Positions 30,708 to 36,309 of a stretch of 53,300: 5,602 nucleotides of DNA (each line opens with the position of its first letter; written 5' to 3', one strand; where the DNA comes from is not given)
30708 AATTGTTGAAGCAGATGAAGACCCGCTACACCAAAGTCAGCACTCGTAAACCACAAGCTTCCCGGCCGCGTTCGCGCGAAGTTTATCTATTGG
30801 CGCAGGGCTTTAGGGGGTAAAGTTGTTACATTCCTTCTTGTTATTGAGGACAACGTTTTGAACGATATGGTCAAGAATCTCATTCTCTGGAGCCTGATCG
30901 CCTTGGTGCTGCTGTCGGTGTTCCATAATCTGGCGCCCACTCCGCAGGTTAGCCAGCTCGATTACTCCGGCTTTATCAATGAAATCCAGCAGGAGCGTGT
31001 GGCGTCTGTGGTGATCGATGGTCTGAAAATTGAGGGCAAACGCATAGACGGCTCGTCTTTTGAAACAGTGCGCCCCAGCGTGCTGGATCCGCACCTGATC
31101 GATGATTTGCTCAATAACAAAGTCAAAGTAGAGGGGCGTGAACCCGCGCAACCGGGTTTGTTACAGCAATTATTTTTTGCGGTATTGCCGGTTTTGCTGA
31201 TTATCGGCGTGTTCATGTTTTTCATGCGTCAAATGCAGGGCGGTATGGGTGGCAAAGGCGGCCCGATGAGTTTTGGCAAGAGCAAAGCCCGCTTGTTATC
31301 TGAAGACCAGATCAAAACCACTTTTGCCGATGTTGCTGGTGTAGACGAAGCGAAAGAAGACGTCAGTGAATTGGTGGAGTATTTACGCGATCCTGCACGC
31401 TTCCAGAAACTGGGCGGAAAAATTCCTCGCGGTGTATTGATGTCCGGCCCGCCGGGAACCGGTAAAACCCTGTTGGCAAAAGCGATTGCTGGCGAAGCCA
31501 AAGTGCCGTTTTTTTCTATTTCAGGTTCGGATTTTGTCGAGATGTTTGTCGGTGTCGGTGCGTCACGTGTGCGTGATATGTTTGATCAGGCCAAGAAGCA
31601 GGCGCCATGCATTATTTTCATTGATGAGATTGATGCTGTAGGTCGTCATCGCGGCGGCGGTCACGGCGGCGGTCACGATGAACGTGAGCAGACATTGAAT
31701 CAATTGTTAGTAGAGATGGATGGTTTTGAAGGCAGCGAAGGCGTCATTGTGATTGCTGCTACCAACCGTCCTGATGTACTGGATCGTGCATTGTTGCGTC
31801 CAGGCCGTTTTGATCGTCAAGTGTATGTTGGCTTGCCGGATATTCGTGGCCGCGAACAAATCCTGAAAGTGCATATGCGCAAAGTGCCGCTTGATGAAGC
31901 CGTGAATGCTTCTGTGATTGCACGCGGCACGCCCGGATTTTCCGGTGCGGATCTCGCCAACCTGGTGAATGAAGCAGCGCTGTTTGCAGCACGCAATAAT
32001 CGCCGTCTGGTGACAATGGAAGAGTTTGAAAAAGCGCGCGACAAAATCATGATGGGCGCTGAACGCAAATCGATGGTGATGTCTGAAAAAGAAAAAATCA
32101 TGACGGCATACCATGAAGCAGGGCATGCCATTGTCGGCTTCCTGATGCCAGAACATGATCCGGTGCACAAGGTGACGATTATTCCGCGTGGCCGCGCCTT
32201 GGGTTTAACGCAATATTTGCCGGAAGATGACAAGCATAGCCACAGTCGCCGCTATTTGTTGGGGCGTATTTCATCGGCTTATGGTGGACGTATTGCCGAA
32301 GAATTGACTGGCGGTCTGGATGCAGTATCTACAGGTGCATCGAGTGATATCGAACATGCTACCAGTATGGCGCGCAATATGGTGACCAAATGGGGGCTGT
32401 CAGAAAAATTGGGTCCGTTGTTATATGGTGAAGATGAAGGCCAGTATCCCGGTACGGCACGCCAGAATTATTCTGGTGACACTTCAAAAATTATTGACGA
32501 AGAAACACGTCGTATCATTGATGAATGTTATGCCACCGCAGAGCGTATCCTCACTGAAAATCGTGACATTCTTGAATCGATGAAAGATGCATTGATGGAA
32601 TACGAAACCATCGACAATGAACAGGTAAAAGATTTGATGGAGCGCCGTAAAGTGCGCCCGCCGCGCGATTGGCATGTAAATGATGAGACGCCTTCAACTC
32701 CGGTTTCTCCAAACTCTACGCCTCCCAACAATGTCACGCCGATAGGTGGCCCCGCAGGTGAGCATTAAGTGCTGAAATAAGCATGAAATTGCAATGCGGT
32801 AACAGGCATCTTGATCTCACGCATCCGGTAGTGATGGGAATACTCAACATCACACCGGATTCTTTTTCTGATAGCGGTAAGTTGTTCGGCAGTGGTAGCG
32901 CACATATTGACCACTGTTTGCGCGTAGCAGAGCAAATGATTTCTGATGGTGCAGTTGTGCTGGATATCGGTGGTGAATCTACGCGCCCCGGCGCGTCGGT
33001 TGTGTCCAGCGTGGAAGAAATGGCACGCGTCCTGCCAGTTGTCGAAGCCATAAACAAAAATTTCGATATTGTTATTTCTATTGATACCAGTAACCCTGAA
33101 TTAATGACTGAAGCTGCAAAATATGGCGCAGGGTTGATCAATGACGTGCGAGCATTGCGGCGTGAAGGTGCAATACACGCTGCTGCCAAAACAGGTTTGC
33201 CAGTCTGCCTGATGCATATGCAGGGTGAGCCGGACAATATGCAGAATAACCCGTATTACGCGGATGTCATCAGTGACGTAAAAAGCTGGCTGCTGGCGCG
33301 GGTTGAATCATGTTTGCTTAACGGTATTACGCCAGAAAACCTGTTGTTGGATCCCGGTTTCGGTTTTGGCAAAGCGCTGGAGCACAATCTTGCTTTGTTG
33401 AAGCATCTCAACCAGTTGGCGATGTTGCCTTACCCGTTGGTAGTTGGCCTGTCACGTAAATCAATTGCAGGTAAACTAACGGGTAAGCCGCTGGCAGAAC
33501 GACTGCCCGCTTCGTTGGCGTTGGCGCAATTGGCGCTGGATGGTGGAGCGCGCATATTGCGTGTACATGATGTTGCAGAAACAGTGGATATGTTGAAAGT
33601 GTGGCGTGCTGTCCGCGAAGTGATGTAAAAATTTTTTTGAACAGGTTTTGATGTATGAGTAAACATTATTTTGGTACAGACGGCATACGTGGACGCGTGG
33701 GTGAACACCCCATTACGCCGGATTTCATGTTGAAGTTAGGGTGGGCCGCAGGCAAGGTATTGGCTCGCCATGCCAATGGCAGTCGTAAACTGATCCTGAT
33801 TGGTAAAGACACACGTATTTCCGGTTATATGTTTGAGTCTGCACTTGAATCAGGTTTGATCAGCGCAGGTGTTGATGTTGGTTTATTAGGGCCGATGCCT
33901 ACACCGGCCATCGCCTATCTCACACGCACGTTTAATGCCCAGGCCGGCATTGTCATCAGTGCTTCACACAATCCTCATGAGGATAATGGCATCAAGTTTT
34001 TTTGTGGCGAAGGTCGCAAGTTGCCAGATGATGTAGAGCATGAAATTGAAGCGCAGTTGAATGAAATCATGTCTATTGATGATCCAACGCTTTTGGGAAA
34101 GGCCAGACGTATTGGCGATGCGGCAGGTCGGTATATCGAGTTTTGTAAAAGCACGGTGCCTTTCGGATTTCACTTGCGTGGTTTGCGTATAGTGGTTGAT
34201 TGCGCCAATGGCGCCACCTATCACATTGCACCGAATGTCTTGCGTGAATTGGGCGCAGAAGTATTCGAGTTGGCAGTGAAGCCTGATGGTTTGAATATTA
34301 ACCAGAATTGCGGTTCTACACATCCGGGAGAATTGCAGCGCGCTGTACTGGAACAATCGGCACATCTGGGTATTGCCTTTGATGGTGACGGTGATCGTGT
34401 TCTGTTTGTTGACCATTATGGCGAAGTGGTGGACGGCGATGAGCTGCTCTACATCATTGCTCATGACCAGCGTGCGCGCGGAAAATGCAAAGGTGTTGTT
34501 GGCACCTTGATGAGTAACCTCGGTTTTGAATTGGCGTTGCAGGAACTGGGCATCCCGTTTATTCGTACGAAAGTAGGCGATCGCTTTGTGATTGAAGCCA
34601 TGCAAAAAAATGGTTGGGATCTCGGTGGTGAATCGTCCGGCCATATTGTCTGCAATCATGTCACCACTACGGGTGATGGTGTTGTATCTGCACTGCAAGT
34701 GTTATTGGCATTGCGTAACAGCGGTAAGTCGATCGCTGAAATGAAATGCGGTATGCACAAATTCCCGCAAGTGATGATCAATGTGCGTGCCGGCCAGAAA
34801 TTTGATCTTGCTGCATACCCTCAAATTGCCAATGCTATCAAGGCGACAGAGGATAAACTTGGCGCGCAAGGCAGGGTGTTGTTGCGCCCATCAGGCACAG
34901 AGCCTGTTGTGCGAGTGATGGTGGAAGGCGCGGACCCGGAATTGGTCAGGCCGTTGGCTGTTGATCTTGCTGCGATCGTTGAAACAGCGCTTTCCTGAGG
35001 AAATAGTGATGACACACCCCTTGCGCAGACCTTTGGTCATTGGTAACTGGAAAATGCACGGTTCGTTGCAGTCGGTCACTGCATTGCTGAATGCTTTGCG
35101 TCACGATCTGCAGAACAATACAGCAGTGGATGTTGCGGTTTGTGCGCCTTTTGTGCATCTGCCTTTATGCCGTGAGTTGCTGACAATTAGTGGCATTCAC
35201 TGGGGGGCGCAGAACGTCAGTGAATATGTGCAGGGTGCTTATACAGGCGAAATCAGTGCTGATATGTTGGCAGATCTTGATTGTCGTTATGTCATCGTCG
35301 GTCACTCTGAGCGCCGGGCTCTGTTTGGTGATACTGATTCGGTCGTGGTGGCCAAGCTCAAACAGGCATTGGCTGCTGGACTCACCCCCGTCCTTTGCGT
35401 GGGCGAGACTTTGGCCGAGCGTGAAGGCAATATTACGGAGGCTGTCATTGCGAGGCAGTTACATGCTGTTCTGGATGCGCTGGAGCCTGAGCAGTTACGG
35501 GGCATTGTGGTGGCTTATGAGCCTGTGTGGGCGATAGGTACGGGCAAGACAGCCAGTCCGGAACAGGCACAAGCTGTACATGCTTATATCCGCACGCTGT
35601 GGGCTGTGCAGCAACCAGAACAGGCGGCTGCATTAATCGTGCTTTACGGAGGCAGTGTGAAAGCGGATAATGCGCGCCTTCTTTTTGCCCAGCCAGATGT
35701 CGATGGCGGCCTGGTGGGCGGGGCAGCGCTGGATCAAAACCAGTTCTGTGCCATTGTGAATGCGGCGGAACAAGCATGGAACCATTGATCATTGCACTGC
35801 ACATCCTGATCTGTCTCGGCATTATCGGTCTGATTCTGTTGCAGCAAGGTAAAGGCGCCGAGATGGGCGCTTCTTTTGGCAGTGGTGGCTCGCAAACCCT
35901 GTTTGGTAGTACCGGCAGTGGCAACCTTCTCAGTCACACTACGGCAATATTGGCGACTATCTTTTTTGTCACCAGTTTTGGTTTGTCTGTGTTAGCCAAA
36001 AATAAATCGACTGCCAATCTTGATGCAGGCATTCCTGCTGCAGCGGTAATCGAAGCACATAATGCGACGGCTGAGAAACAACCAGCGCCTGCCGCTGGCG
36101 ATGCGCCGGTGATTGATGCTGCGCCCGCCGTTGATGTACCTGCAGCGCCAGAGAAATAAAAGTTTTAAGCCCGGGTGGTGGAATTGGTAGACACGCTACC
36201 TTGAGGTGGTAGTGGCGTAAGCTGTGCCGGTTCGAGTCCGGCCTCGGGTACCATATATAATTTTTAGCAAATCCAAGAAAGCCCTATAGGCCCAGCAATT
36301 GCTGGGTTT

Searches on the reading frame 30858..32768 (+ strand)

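Call 16: search_protein_families(library=ncbifam, proteins=[window:30858-32768:+], max_evalue=0.00001)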
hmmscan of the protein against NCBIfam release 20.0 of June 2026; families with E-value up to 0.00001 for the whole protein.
window:30858-32768:+ (636 aa): 14 families
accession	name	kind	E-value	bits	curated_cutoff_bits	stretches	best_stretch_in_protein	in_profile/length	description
NF008004.0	PRK10733.1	equivalog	1.4e-297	988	1008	1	4-629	1-625/644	ATP-dependent zinc metalloprotease FtsH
TIGR01241.2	FtsH_fam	equivalog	3.2e-258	858.4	600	1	14-590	5-598/598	ATP-dependent zinc metalloprotease FtsH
NF003069.1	PRK03992.1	subfamily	3.9e-92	309.3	500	1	150-402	124-377/379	proteasome-activating nucleotidase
TIGR01242.2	TIGR01242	subfamily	5.6e-87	292.1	500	1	150-402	107-360/362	proteasome-activating nucleotidase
NF047747.1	PrtsmActNtasePan2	equivalog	8.6e-76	255.7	700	1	151-398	145-393/397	proteasome-activating nucleotidase Pan2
NF047748.1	PrtsmActNtasePan1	equivalog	3.9e-73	246.8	750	1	149-405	140-397/405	proteasome-activating nucleotidase Pan1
TIGR01243.1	CDC48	subfamily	1.2e-72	245.4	802.65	1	155-399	451-694/733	CDC48 family AAA ATPase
NF041006.2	cell_div_CdvC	equivalog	6.9e-42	143.7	650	1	142-391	88-343/370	cell division protein CdvC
TIGR03689.1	pup_AAA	equivalog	8.4e-42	143.5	504.75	1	145-394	170-429/512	proteasome ATPase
NF042959.1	IteA_antiphage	equivalog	1e-33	117.1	510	1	160-408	95-335/367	anti-phage ATPase IteA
NF003229.0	PRK04195.1-5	equivalog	5.5e-09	35.2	280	1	155-263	15-117/413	replication factor C large subunit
TIGR03922.1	T7SS_EccA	equivalog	3.1e-08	32.6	466.65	1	142-304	263-425/557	type VII secretion AAA-ATPase EccA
NF003745.1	PRK05342.1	equivalog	6.6e-07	28.5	359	0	193-265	112-190/418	ATP-dependent Clp protease ATP-binding subunit ClpX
TIGR00763.1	lon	equivalog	6e-06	25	608.05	0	171-265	337-436/795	endopeptidase La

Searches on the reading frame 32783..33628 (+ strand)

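Call 55: search_protein_families(library=pfam, proteins=[window:32783-33628:+], max_evalue=0.00001)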
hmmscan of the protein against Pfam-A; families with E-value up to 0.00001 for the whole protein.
window:32783-33628:+ (281 aa): 1 family
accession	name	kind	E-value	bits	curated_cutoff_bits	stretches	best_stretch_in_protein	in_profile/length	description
PF00809.28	Pterin_bind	-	4.2e-78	262.8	25.5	1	18-262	1-244/244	Pterin binding enzyme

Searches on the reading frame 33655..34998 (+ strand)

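Call 16: search_protein_families(library=ncbifam, proteins=[window:33655-34998:+], max_evalue=0.00001)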
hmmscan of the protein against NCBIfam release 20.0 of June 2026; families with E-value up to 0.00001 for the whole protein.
window:33655-34998:+ (447 aa): 7 families
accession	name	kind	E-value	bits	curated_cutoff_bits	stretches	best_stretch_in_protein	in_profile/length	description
TIGR01455.1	glmM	equivalog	5.8e-187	621.8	447.55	1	6-443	1-441/442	phosphoglucosamine mutase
TIGR03990.1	Arch_GlmM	equivalog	2.6e-92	310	439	1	4-438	2-440/444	phosphoglucosamine mutase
NF007088.0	PRK09542.1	equivalog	1.8e-46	159.1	618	1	10-443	16-454/456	phosphomannomutase/phosphoglucomutase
NF046027.1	PhglucPhmanMutPgmG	equivalog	6.2e-40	137.2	600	1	11-386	15-387/460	phosphoglucomutase/phosphomannomutase PgmG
NF011943.0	PRK15414.1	subfamily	6.1e-28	98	801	1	7-427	8-439/456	phosphomannomutase CpsG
NF005737.0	PRK07564.1-1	equivalog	2.7e-17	62.6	378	2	220-363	253-399/543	alpha-D-glucose phosphate-specific phosphoglucomutase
TIGR01132.1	pgm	equivalog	5.2e-12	44.9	778.05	1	5-141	41-184/546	phosphoglucomutase (alpha-D-glucose-1,6-bisphosphate-dependent)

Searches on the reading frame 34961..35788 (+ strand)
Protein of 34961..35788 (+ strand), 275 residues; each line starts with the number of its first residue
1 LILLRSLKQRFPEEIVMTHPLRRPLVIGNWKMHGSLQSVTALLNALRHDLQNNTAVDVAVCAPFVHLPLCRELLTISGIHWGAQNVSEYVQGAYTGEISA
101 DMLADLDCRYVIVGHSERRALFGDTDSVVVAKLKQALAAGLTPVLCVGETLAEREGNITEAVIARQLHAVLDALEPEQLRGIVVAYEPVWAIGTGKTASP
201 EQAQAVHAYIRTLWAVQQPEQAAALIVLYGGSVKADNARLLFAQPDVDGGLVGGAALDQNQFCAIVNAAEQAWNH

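Call 55: search_protein_families(library=pfam, proteins=[window:34961-35788:+], max_evalue=0.00001)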
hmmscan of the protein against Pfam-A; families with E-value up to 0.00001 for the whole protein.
window:34961-35788:+ (275 aa): 1 family
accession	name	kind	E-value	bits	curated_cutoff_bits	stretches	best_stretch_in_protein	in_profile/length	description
PF00121.24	TIM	-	7.2e-94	314.3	20.1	1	24-269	1-245/245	Triosephosphate isomerase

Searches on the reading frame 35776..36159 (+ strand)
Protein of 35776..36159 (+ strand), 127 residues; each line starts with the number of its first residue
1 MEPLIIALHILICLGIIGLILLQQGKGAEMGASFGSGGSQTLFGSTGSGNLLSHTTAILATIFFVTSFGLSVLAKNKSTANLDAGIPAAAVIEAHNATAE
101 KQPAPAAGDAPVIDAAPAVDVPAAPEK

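Call 55: search_protein_families(library=pfam, proteins=[window:35776-36159:+], max_evalue=0.00001)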
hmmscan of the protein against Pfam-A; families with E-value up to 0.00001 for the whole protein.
window:35776-36159:+ (127 aa): 1 family
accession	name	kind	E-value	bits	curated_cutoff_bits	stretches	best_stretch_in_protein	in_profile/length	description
PF03840.19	SecG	-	5.8e-21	74.8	29.2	1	5-72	2-69/70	Preprotein translocase SecG subunit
